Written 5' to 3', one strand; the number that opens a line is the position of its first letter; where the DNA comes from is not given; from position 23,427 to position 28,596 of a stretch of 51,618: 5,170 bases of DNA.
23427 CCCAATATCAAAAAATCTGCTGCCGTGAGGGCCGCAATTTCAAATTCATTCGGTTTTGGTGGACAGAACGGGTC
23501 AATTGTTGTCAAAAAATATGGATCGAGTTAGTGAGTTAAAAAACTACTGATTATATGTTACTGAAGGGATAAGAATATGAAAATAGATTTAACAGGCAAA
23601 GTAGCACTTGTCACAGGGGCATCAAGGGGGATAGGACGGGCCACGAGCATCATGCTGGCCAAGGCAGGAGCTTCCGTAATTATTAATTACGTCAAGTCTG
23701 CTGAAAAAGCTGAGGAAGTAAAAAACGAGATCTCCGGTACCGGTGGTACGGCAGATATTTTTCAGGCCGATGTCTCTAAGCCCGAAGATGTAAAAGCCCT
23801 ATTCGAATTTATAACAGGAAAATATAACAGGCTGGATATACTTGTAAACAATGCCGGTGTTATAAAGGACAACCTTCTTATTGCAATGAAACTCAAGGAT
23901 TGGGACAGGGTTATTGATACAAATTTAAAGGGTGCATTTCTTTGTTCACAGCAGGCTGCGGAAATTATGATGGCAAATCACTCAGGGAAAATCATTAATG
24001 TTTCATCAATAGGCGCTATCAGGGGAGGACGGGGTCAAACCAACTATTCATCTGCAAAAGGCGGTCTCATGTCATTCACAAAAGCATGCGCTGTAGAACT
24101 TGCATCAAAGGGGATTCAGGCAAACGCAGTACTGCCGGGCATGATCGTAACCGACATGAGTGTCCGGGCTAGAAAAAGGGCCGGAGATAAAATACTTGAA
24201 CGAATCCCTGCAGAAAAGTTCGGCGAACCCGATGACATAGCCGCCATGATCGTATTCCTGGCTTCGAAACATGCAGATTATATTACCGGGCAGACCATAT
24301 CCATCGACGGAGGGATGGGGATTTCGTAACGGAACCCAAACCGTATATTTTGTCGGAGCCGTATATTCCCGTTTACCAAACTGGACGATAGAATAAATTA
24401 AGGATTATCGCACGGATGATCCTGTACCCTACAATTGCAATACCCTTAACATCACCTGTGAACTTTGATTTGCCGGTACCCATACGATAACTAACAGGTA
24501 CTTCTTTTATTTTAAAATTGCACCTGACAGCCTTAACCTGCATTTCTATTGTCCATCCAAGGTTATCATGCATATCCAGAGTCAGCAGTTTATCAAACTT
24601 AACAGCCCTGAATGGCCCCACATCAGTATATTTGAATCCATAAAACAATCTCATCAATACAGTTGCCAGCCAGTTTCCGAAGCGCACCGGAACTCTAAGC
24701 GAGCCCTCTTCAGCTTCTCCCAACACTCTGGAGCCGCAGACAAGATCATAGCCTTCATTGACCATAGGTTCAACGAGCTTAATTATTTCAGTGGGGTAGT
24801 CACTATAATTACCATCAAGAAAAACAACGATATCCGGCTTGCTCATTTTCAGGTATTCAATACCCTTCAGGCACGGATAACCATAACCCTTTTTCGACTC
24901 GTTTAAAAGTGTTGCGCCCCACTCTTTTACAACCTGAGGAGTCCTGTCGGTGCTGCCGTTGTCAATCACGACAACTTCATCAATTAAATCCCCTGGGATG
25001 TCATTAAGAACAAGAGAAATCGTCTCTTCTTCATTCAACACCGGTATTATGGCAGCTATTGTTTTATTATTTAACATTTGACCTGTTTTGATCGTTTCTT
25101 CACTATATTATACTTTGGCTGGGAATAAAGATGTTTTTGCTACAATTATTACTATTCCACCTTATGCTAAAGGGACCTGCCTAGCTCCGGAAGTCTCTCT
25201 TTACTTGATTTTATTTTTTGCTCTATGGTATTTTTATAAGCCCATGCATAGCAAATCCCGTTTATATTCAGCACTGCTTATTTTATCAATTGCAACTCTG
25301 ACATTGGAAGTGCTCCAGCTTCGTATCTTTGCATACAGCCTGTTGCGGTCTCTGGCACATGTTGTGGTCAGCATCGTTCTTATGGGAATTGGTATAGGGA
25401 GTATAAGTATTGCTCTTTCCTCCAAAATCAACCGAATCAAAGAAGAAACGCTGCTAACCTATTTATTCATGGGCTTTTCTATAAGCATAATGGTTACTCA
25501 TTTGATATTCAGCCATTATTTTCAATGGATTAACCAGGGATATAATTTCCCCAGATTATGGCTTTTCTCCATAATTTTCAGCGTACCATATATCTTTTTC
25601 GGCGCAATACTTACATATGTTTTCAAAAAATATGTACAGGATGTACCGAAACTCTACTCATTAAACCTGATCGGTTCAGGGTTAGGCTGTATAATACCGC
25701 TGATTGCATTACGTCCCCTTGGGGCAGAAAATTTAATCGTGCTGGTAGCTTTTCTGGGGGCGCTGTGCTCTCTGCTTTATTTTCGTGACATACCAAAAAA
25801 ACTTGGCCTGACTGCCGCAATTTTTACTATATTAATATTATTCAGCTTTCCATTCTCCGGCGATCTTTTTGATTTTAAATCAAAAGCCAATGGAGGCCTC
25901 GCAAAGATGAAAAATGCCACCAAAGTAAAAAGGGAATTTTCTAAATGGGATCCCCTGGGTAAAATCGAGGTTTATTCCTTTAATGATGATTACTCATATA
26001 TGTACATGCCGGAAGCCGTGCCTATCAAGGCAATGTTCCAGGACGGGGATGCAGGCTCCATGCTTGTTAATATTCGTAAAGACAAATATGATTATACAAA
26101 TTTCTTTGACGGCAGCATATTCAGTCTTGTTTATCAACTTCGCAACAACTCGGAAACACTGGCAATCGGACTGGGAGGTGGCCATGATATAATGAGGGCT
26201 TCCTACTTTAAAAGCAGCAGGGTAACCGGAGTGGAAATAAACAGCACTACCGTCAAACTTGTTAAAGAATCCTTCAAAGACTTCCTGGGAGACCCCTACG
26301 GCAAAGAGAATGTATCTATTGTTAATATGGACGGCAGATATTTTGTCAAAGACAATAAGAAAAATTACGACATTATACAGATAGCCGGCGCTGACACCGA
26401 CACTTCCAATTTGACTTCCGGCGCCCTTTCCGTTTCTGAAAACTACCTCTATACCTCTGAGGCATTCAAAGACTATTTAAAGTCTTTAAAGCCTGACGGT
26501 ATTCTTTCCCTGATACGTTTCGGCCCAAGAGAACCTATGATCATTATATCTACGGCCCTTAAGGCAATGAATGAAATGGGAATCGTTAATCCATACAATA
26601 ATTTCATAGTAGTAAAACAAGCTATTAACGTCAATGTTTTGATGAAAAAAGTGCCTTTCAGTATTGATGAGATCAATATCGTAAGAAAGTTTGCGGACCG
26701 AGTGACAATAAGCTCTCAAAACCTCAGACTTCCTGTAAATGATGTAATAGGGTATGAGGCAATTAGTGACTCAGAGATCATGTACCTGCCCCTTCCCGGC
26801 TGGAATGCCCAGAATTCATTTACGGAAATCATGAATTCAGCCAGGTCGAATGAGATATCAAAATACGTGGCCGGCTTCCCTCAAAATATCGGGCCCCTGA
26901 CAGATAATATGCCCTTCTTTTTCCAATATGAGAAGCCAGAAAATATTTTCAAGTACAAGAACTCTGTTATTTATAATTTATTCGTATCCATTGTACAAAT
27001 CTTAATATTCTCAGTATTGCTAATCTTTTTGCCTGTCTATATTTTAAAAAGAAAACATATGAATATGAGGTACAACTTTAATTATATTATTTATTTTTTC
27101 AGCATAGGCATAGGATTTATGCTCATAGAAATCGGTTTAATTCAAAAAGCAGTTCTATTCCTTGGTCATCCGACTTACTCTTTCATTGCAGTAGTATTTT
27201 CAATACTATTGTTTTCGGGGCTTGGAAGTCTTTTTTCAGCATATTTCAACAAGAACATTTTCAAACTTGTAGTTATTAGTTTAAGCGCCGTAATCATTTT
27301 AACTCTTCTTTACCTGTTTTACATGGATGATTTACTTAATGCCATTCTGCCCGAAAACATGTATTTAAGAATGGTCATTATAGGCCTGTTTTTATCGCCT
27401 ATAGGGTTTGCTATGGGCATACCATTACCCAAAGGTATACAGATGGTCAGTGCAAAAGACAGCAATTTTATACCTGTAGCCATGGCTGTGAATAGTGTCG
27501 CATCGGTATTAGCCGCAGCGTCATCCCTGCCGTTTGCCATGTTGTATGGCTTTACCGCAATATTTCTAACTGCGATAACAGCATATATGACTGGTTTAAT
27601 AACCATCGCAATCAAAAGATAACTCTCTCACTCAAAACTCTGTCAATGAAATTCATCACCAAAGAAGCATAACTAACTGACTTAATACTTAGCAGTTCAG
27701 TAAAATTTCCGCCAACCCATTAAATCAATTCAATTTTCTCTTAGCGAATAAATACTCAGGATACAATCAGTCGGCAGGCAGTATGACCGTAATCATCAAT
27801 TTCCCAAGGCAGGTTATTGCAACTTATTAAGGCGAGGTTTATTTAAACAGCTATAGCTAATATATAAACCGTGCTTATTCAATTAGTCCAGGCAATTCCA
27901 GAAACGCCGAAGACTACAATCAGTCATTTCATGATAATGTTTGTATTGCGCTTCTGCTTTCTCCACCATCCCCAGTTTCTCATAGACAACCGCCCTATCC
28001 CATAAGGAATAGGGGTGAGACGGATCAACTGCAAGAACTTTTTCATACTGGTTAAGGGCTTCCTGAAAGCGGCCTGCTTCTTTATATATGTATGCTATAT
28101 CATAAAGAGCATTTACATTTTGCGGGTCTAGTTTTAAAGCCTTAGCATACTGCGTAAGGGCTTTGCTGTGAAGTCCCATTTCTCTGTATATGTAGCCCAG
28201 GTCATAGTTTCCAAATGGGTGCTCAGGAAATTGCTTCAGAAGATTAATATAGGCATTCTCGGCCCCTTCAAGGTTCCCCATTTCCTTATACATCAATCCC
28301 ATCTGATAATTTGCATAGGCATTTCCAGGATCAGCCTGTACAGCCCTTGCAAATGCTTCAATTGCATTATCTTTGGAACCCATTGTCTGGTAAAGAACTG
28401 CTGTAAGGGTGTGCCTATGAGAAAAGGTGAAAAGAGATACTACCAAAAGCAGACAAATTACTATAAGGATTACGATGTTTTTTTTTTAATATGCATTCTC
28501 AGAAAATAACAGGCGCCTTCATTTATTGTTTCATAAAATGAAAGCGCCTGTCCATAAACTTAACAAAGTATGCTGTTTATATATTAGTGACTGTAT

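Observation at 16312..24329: Self-contained type II FAS/PKS-like elongation cassette with three KS paralogues and its own unusual carrier protein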

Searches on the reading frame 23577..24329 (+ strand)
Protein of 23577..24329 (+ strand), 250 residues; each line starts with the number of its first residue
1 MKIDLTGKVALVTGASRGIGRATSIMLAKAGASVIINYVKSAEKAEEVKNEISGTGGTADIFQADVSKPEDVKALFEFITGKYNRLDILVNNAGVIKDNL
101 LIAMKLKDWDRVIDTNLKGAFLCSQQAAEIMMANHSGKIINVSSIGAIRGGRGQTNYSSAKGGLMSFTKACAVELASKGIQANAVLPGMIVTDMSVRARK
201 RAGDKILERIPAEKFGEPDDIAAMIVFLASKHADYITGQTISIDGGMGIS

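Call 3: search_protein_families(library=pfam, proteins=[window:23577-24329:+], max_evalue=0.01)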
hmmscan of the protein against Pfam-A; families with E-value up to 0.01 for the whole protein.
window:23577-24329:+ (250 aa): 6 families
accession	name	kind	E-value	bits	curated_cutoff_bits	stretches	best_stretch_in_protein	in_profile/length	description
PF13561.12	adh_short_C2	-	1.6e-65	221.4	27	1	14-247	1-235/236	Enoyl-(Acyl carrier protein) reductase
PF00106.31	adh_short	-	5.9e-59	199.3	26.6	1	8-200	1-192/195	short chain dehydrogenase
PF08659.16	KR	-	7.8e-21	75.2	22.6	1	10-185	3-173/180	KR domain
PF02882.25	THF_DHG_CYH_C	-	7.8e-05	22.5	27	1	2-50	31-79/160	Tetrahydrofolate dehydrogenase/cyclohydrolase, NAD(P)-binding domain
PF13460.12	NAD_binding_10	-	0.00025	21.4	27.2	1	14-197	1-153/184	NAD(P)H-binding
PF01370.27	Epimerase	-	0.0072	16.2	20.9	0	10-78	1-62/240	NAD dependent epimerase/dehydratase family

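Call 4: search_protein_families(library=ncbifam, proteins=[window:23577-24329:+], max_evalue=0.01)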
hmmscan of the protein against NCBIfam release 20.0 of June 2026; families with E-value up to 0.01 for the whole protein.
window:23577-24329:+ (250 aa): 247 families (the best 25 are shown)
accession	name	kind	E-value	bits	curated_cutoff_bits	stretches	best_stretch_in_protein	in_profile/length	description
TIGR01830.1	3oxo_ACP_reduc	equivalog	4.9e-85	285.1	297.75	1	10-247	1-238/239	3-oxoacyl-[acyl-carrier-protein] reductase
NF004199.0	PRK05653.1-4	equivalog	2.7e-75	253.1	301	1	3-247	1-245/247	3-oxoacyl-ACP reductase FabG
NF009466.0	PRK12826.1-2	subfamily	9.9e-74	247.9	222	1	8-248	4-245/248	3-oxoacyl-ACP reductase FabG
NF004197.0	PRK05653.1-1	equivalog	2.3e-73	246.9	332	1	1-248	1-247/249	3-oxoacyl-ACP reductase FabG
NF053542.1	FlxB_rubin_SDR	equivalog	1.1e-72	244.7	340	1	8-247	1-239/239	flexirubin biosynthesis SDR family reductase FlxB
NF004198.0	PRK05653.1-3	equivalog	4.7e-70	235.9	296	1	5-248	5-247/248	3-oxoacyl-ACP reductase FabG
NF005559.1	PRK07231.1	subfamily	2.4e-69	233.6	215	1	5-247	2-247/249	glucose 1-dehydrogenase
NF004200.0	PRK05653.1-5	equivalog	1.3e-68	231.2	273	1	8-247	3-241/242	3-oxoacyl-ACP reductase FabG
TIGR01829.1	AcAcCoA_reduct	subfamily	3.8e-68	229.8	302.1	1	8-247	1-240/242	acetoacetyl-CoA reductase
NF004791.0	PRK06138.1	equivalog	3.8e-68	229.5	312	1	4-249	2-251/252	SDR family oxidoreductase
NF005390.0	PRK06935.1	equivalog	3.6e-66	223.2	369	1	3-247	11-255/258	2-dehydro-3-deoxy-D-gluconate 5-dehydrogenase KduD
NF009464.0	PRK12824.1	subfamily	1.4e-65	221.4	269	1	8-247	3-242/245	3-oxoacyl-ACP reductase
NF009546.0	PRK12935.1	equivalog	9.3e-65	218.6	418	1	3-247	2-245/247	acetoacetyl-CoA reductase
TIGR01832.1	kduD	equivalog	1.2e-63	214.9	338.85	1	4-246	2-244/248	2-dehydro-3-deoxy-D-gluconate 5-dehydrogenase KduD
NF006070.0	PRK08213.1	subfamily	1.1e-62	211.9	279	1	3-249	8-258/259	gluconate 5-dehydrogenase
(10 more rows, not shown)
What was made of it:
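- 23577..24329 (+): FabG_B: a 3-oxoacyl-ACP reductase. It is the last cluster gene present in the window. NF009466 FabG subfamily 247.9 bits, above its cutoff of 222 (call 4).
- Checked: 23577-24329: FabG, above the NF009466 subfamily cutoff (call 4).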

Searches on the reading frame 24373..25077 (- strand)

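Call 6: search_protein_families(library=pfam, proteins=[window:24373-25077:-], max_evalue=0.001)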
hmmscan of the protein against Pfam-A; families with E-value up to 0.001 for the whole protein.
window:24373-25077:- (234 aa): 1 family
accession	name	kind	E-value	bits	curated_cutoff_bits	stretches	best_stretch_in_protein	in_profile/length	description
PF00535.33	Glycos_transf_2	-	3.5e-17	63.3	23.3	1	10-148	3-148/168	Glycosyl transferase family 2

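Call 71: search_protein_families(library=ncbifam, proteins=[window:24373-25077:-], max_evalue=0.00001)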
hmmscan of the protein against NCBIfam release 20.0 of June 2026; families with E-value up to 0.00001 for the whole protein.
window:24373-25077:- (234 aa): 6 families
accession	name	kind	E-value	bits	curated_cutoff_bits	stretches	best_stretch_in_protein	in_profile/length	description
TIGR04182.1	glyco_TIGR04182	equivalog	1e-28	100.6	325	1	7-205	2-200/293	S-layer glycoprotein N-glycosyltransferase AglJ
NF041391.1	DPhHxTase_Halo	equivalog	4.7e-23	81.3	375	1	14-216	4-202/213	dolichyl-phosphate hexose transferase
NF010496.0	PRK13915.1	equivalog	2.7e-14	53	262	1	4-113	30-151/307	glucosyl-3-phosphoglycerate synthase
NF058614.1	PPMAGASynPpgS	equivalog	5.8e-11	42.2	370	1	9-131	4-126/226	polyprenyl-phospho-N-acetylgalactosaminyl synthase PpgS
TIGR04283.1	glyco_like_mftF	equivalog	1.5e-09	37.8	182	1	8-87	2-79/221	TIGR04283 family arsenosugar biosynthesis glycosyltransferase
NF047588.1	GlcsyltransPgfSStrep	equivalog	6.7e-06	25.5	500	0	7-118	3-122/308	glycosyltransferase PgfS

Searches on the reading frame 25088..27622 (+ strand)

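Call 6: search_protein_families(library=pfam, proteins=[window:25088-27622:+], max_evalue=0.001)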
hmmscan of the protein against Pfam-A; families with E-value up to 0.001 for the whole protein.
window:25088-27622:+ (844 aa): 1 family
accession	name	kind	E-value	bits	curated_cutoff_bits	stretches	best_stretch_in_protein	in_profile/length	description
PF01564.23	Spermine_synth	-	1.2e-08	35.1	22.9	1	352-500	17-155/186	Spermine/spermidine synthase domain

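Call 71: search_protein_families(library=ncbifam, proteins=[window:25088-27622:+], max_evalue=0.00001)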
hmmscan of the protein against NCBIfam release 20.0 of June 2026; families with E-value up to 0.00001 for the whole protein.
window:25088-27622:+ (844 aa): 3 families
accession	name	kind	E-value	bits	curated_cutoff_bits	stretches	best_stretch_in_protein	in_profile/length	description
NF002010.0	PRK00811.1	equivalog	5.9e-07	29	260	1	353-504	78-221/287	polyamine aminopropyltransferase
NF003380.0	PRK04457.1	equivalog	7.9e-07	28.3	304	1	348-474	65-177/265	polyamine aminopropyltransferase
TIGR00417.1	speE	equivalog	8.5e-06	25.2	249.55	0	353-474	72-183/271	spermidine synthase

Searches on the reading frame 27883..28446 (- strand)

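Call 6: search_protein_families(library=pfam, proteins=[window:27883-28446:-], max_evalue=0.001)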
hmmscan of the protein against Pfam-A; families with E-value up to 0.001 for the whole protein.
window:27883-28446:- (187 aa): 20 families
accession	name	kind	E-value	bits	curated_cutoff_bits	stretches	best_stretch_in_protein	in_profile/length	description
PF07719.23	TPR_2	-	5.5e-27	92.1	27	2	112-144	2-34/34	Tetratricopeptide repeat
PF00515.34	TPR_1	-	2.9e-25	87.4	27.8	2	112-144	2-34/34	Tetratricopeptide repeat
PF13181.12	TPR_8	-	1.3e-24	84.6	25.7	2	112-144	2-34/34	Tetratricopeptide repeat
PF13414.12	TPR_11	-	5.2e-24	84.1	26.8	3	84-125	1-42/42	TPR repeat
PF13431.12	TPR_17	-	1.6e-22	78.3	24.4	2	100-131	2-33/34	Tetratricopeptide repeat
PF13432.12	TPR_16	-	1.9e-21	76.6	32.7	2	115-168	1-54/65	Tetratricopeptide repeat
PF13428.12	TPR_14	-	2.9e-20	71.1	23.5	1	112-145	2-35/44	Tetratricopeptide repeat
PF14559.12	TPR_19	-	4e-20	72.3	25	3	123-169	3-49/68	Tetratricopeptide repeat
PF13424.12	TPR_12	-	1.4e-18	67.3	30.1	3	82-141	8-75/77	Tetratricopeptide repeat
PF13174.12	TPR_6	-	1.8e-17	63.1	26.3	0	44-75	1-32/33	Tetratricopeptide repeat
PF13371.12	TPR_9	-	3.1e-16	59.6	35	1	119-174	3-58/73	Tetratricopeptide repeat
PF13176.12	TPR_7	-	3.2e-11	42.8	27.9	0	113-144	1-34/36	Tetratricopeptide repeat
PF13374.12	TPR_10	-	4.4e-08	33.3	27.5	0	113-140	4-31/42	Tetratricopeptide repeat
PF24575.1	TPR_Slam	-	1.5e-07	32.3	35.2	0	114-153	50-89/104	Surface lipoprotein assembly modifier, N-terminal TPR repeats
PF13429.12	TPR_15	-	6.7e-07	29.4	26.2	0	85-135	154-207/280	Tetratricopeptide repeat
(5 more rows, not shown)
